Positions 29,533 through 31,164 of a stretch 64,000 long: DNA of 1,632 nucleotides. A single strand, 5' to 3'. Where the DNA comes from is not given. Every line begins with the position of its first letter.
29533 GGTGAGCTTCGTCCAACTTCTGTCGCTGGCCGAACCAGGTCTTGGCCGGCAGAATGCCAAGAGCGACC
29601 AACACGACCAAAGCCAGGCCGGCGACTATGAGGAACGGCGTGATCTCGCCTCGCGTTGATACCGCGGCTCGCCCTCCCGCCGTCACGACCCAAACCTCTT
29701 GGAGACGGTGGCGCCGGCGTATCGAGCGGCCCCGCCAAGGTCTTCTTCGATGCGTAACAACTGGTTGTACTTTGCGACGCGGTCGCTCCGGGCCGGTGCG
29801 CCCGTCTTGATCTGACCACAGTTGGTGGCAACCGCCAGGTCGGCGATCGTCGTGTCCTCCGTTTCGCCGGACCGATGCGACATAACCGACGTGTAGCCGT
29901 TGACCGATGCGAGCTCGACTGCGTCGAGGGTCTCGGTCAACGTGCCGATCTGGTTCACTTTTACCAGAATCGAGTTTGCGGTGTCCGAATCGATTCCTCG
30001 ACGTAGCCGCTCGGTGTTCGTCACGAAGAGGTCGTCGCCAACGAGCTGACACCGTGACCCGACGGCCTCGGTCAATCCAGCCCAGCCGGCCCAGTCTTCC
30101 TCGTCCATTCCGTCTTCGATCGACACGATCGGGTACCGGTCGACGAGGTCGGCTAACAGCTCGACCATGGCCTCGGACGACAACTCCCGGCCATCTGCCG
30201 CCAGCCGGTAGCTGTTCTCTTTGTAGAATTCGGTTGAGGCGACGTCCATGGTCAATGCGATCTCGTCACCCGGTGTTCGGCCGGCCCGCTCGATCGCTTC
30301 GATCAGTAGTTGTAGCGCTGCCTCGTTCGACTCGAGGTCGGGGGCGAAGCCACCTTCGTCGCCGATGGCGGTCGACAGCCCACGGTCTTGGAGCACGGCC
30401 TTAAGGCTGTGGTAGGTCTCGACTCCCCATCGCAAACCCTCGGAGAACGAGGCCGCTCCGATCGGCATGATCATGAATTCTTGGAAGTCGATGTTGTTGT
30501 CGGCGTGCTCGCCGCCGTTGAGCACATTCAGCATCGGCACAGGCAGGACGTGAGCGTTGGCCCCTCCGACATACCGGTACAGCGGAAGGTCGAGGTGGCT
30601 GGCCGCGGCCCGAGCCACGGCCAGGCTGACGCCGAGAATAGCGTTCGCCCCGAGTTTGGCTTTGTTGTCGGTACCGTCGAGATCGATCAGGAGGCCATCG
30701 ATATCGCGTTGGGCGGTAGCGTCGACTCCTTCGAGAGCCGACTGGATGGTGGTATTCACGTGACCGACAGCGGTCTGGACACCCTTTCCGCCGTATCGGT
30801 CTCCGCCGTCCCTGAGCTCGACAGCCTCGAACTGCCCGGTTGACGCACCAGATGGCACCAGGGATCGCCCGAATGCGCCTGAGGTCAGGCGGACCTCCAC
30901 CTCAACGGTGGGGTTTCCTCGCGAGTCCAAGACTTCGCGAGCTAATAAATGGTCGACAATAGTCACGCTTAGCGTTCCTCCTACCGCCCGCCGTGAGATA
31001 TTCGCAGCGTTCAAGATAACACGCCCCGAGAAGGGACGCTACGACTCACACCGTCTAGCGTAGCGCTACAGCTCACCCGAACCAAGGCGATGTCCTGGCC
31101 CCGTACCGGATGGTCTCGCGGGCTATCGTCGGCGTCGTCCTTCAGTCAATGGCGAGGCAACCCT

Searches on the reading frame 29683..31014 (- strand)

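Call 54: search_protein_families(library=pfam, proteins=[window:29683-31014:-], max_evalue=0.0001)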
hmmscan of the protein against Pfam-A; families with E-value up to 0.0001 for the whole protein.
window:29683-31014:- (443 aa): 2 families
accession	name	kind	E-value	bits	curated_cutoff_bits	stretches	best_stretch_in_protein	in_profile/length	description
PF00113.28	Enolase_C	-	2.8e-129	431.1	21.5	1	155-439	2-294/296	Enolase, C-terminal TIM barrel domain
PF03952.21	Enolase_N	-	6.8e-56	188.5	35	1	22-149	3-131/131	Enolase, N-terminal domain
